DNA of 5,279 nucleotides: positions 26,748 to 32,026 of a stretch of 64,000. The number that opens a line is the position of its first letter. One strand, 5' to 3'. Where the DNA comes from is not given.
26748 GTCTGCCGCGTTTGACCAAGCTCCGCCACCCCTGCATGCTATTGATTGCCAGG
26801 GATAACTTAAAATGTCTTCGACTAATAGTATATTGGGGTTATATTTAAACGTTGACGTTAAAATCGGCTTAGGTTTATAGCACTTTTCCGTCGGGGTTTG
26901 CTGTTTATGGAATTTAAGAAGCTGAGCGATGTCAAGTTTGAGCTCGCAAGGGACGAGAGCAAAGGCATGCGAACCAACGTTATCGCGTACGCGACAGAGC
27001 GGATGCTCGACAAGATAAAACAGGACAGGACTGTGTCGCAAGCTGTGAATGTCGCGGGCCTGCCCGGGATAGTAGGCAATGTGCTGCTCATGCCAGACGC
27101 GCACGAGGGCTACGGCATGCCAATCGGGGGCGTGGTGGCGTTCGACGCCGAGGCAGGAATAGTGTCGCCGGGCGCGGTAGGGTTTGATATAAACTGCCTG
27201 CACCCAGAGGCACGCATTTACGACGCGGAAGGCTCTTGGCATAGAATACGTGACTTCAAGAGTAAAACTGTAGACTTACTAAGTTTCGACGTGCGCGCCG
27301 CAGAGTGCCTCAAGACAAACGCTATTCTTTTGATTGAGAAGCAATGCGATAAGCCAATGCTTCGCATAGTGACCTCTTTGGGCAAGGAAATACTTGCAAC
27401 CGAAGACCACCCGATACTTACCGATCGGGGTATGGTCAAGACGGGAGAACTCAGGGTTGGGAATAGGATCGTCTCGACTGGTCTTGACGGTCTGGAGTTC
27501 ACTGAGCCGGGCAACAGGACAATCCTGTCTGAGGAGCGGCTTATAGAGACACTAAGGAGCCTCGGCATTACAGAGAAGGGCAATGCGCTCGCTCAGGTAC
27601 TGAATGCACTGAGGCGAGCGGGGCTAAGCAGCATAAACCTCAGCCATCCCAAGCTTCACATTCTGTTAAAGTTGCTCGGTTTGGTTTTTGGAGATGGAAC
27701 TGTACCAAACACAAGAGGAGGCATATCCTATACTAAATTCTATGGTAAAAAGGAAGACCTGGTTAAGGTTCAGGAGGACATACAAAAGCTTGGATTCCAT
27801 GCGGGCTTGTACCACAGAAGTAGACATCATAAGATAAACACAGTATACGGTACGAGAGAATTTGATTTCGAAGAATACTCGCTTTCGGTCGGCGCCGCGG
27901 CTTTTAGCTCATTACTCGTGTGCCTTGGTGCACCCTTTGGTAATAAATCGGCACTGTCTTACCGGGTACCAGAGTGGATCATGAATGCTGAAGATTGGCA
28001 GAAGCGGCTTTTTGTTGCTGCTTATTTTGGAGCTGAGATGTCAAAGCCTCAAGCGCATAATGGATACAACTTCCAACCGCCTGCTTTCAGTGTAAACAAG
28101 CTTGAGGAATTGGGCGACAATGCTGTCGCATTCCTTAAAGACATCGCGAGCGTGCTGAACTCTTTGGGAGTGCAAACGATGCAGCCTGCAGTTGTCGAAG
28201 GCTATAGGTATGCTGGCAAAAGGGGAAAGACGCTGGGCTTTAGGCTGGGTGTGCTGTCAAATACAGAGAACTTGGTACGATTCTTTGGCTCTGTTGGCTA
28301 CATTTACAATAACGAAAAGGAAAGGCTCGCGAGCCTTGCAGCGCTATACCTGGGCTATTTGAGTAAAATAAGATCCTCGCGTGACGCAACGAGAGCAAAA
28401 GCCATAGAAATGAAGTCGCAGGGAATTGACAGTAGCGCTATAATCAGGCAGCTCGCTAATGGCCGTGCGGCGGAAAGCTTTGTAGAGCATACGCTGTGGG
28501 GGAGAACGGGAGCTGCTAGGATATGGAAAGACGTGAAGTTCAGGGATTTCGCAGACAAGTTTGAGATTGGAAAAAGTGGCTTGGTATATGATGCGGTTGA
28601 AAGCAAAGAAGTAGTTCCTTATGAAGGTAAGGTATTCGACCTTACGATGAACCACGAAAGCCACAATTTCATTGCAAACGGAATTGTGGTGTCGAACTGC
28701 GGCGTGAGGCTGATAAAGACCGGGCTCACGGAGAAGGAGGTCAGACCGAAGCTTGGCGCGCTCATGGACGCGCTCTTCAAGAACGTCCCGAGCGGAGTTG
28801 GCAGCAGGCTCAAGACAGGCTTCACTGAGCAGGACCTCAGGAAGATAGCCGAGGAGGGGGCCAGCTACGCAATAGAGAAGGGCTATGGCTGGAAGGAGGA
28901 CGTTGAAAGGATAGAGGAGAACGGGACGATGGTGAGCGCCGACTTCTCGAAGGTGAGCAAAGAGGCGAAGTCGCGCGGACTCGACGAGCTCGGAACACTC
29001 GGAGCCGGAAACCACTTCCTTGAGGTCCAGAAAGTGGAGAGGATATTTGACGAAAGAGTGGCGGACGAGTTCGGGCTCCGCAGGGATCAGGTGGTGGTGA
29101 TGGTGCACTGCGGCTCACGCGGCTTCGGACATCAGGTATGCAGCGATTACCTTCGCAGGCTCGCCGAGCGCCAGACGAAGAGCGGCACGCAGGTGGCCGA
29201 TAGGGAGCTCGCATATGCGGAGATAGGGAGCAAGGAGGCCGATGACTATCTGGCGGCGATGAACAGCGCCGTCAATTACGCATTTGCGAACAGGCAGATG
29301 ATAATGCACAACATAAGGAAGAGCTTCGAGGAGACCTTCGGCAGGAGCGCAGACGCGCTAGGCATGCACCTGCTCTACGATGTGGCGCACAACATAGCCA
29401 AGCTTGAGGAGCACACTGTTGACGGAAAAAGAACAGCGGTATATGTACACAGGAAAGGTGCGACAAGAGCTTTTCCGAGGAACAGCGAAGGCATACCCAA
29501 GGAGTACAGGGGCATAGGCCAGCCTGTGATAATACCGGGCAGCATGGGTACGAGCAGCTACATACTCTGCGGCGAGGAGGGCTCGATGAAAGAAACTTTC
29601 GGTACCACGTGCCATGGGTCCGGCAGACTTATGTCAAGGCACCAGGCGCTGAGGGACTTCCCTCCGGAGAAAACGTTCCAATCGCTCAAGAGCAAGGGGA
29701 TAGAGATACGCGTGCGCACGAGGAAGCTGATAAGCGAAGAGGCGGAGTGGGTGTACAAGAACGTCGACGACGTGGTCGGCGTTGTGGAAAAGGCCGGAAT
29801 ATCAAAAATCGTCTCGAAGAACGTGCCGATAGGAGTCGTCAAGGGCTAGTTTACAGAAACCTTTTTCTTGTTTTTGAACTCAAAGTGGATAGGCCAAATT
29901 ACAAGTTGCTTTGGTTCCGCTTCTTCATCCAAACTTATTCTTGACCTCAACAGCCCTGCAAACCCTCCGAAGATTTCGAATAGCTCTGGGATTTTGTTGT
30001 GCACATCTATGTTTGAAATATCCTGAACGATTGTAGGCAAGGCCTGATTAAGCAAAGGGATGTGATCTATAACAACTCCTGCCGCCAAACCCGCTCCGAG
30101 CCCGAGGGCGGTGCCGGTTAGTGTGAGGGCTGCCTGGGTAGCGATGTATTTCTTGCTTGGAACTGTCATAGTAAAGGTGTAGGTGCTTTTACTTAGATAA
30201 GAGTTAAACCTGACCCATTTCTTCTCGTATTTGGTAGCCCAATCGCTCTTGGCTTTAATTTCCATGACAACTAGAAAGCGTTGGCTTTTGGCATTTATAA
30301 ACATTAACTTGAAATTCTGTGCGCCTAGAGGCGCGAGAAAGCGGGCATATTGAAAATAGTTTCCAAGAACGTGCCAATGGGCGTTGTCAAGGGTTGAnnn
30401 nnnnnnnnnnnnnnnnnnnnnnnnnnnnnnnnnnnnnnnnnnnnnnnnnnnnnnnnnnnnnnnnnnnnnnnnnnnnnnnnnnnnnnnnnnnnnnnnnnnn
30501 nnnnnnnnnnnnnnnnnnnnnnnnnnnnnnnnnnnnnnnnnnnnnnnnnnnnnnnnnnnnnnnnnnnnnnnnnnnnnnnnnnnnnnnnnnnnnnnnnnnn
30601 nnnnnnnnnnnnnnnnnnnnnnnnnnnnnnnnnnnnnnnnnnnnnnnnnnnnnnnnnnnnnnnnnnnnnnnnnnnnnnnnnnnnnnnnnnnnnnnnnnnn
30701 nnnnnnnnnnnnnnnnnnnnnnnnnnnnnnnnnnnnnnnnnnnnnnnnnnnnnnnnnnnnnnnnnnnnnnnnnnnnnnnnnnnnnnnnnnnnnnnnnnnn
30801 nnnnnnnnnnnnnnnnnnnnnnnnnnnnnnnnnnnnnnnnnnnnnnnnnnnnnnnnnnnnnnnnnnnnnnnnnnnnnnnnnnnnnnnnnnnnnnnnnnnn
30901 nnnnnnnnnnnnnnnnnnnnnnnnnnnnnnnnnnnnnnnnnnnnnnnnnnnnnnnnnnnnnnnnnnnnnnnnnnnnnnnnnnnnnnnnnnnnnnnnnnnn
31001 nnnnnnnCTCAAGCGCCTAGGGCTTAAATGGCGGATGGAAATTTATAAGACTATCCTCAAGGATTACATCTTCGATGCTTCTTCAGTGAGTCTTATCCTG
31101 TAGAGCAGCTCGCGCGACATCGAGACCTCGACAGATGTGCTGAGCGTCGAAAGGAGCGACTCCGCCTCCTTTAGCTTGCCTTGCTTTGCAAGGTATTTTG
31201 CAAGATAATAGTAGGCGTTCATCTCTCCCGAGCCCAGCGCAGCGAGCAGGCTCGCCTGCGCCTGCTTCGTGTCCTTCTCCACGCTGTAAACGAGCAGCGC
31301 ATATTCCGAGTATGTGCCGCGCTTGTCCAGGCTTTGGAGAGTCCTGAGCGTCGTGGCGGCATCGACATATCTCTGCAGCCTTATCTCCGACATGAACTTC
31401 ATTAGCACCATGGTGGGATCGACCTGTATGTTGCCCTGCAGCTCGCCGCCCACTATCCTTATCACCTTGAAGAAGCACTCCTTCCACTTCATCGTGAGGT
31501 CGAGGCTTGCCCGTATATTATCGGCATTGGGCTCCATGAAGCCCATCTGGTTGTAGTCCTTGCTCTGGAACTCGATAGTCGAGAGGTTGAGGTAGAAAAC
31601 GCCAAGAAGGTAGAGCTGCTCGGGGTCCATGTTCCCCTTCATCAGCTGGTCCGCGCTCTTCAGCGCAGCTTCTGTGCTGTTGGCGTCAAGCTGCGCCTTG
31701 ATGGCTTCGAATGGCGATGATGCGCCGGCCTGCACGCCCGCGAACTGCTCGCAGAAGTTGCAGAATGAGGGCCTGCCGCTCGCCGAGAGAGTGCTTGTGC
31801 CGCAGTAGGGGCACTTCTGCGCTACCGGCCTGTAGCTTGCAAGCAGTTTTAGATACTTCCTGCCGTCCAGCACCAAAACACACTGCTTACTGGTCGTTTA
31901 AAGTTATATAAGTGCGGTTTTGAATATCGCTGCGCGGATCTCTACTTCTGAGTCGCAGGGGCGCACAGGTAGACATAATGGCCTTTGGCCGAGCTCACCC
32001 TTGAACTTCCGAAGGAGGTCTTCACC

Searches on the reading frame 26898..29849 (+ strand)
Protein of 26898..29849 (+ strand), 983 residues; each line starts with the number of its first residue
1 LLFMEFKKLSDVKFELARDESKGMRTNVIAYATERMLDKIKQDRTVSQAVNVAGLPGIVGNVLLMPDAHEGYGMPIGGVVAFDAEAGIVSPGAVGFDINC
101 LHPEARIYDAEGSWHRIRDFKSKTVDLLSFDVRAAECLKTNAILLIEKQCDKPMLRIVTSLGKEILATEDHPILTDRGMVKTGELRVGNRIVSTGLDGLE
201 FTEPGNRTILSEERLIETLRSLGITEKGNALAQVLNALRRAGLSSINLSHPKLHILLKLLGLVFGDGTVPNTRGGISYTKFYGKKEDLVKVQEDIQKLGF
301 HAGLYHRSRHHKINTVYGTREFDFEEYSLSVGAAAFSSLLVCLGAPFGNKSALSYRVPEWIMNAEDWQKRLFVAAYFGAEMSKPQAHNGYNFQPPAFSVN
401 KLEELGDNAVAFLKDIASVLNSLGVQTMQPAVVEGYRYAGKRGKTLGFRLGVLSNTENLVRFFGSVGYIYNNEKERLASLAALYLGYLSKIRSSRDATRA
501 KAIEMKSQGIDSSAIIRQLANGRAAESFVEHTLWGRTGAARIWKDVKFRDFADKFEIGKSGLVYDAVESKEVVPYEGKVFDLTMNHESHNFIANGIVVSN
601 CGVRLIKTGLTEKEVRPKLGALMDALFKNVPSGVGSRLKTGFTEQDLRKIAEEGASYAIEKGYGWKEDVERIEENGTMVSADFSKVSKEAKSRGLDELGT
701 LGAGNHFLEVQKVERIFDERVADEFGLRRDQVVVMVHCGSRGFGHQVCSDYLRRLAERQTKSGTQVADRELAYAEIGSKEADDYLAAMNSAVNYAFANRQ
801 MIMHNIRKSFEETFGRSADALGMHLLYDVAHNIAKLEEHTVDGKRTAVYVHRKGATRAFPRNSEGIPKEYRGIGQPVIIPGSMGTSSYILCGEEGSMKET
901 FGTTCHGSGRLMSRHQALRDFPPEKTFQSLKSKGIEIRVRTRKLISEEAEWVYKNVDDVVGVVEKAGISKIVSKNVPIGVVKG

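Call 83: search_protein_families(library=pfam, max_evalue=0.01, proteins=[window:26898-29849:+])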
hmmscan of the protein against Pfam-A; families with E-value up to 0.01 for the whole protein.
window:26898-29849:+ (983 aa): 3 families
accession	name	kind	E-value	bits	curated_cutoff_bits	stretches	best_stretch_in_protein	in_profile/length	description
PF01139.22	RtcB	-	4e-163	544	27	2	594-983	47-426/426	tRNA-splicing ligase RtcB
PF14890.11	Intein_splicing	-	1.3e-12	48.2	35.8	1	123-600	19-155/155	Intein splicing domain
PF14528.11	LAGLIDADG_3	-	0.0094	16.6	22.5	0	257-317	5-64/82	LAGLIDADG-like domain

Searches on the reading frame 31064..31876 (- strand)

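Call 53: search_protein_families(library=pfam, max_evalue=0.00001, proteins=[window:31064-31876:-])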
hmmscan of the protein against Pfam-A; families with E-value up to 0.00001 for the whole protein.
window:31064-31876:- (270 aa): 0 families

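Call 54: search_protein_families(library=pfam, max_evalue=0.01, proteins=[window:31064-31876:-])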
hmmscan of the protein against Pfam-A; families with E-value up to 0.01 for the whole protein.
window:31064-31876:- (270 aa): 2 families
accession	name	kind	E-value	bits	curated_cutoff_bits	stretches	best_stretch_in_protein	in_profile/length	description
PF13432.12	TPR_16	-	6.2e-05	23.8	32.7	0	203-242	13-54/65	Tetratricopeptide repeat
PF12895.13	ANAPC3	-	0.0013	19.4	27.2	0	184-243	19-80/82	Anaphase-promoting complex, cyclosome, subunit 3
